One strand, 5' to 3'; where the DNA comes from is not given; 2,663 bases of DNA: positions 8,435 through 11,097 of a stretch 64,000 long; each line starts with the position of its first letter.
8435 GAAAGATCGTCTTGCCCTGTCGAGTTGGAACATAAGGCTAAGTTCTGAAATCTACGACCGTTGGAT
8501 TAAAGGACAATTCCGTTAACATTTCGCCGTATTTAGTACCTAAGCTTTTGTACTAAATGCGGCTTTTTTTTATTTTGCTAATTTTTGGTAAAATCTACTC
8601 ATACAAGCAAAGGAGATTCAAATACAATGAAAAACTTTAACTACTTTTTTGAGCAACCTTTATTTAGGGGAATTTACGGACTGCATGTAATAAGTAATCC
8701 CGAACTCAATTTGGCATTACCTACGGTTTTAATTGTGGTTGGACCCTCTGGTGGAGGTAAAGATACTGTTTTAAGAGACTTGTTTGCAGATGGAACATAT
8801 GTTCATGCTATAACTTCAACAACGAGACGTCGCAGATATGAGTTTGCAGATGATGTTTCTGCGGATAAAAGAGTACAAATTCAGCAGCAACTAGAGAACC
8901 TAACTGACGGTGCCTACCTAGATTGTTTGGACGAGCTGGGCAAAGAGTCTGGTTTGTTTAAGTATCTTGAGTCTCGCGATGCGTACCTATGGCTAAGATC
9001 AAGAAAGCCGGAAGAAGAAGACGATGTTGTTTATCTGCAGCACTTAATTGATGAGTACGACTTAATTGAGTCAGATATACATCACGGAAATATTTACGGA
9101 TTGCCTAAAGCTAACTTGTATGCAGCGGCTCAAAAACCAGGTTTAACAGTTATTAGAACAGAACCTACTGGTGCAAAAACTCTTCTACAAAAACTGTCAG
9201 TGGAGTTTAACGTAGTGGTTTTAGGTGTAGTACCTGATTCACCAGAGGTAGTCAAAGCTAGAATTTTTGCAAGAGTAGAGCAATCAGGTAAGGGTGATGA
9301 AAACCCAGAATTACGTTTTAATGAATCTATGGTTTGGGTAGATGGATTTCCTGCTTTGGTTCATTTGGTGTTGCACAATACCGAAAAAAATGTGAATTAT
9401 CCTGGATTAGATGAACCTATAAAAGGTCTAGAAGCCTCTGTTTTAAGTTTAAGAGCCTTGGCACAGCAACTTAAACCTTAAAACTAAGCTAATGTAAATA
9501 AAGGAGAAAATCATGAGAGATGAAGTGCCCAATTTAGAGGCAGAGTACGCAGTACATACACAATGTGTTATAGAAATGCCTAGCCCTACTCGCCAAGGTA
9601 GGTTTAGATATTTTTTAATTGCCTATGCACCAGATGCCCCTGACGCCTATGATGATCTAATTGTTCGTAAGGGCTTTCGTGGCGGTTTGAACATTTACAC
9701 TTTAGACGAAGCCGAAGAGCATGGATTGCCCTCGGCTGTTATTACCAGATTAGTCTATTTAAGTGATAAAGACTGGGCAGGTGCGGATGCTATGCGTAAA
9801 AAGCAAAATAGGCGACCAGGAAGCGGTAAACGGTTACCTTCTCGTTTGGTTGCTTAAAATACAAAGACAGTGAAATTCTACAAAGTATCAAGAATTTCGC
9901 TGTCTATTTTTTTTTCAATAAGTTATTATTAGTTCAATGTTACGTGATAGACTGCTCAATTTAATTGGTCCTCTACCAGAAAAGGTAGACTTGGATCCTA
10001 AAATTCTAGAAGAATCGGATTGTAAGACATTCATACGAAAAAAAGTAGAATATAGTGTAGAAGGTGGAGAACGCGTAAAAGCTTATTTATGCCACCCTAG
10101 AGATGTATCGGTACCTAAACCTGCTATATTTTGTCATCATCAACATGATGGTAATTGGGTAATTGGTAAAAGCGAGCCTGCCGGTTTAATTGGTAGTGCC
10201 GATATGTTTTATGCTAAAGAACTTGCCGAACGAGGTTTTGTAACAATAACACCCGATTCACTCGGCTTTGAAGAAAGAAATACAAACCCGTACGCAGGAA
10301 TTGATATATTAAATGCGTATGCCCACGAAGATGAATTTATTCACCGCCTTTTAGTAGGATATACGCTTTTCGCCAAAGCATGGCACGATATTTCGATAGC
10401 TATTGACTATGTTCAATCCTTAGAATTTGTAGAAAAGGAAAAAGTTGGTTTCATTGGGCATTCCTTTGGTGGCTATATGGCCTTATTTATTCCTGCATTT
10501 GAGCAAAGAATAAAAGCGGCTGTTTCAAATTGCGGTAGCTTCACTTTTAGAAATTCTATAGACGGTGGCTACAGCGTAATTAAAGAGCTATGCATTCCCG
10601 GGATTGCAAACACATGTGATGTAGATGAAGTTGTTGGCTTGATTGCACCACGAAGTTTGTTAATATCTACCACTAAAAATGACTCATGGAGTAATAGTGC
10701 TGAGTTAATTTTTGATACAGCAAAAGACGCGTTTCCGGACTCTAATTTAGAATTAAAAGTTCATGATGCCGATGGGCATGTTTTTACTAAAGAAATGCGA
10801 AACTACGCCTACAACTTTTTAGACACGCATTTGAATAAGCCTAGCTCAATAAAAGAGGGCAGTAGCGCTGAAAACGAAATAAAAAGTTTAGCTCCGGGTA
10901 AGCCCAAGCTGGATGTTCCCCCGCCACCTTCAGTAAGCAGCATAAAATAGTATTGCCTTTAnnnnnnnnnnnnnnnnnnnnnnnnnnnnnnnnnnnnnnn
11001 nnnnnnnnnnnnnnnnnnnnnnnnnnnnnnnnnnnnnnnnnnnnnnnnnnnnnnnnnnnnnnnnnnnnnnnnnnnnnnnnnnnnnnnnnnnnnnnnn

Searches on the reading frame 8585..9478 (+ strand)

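Call 61: search_protein_families(library=pfam, proteins=[window:8585-9478:+], max_evalue=0.001)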
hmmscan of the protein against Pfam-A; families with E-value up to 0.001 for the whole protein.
window:8585-9478:+ (298 aa): 2 families
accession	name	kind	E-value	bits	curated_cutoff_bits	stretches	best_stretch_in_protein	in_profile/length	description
PF00625.27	Guanylate_kin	-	6.3e-05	23.2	25.2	0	48-85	4-43/182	Guanylate kinase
PF13671.12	AAA_33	-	0.00028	21.7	27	0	48-94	1-45/143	AAA domain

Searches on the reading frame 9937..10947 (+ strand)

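Call 61: search_protein_families(library=pfam, proteins=[window:9937-10947:+], max_evalue=0.001)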
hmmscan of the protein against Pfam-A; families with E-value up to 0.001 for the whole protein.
window:9937-10947:+ (337 aa): 7 families
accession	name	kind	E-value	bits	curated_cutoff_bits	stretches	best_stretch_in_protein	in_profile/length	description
PF05448.18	AXE1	-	1.4e-08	34.3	21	1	17-197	38-205/321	Acetyl xylan esterase (AXE1)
PF08840.17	BAAT_C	-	2.3e-08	34.8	20.9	1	155-225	9-75/210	BAAT / Acyl-CoA thioester hydrolase C terminal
PF01738.24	DLH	-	6.6e-08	32.8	21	1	92-291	33-196/217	Dienelactone hydrolase family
PF00561.26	Abhydrolase_1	-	5.2e-07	30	25.8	1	83-200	8-102/245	alpha/beta hydrolase fold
PF00326.27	Peptidase_S9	-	6.6e-07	29.5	22.6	1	150-206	46-103/213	Prolyl oligopeptidase family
PF22244.2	GCE_fung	-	1.2e-06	28.9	27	0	144-197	80-134/231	Glucuronyl esterase, fungi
PF12697.13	Abhydrolase_6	-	0.00017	22.8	26.3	1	86-206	9-94/217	Alpha/beta hydrolase family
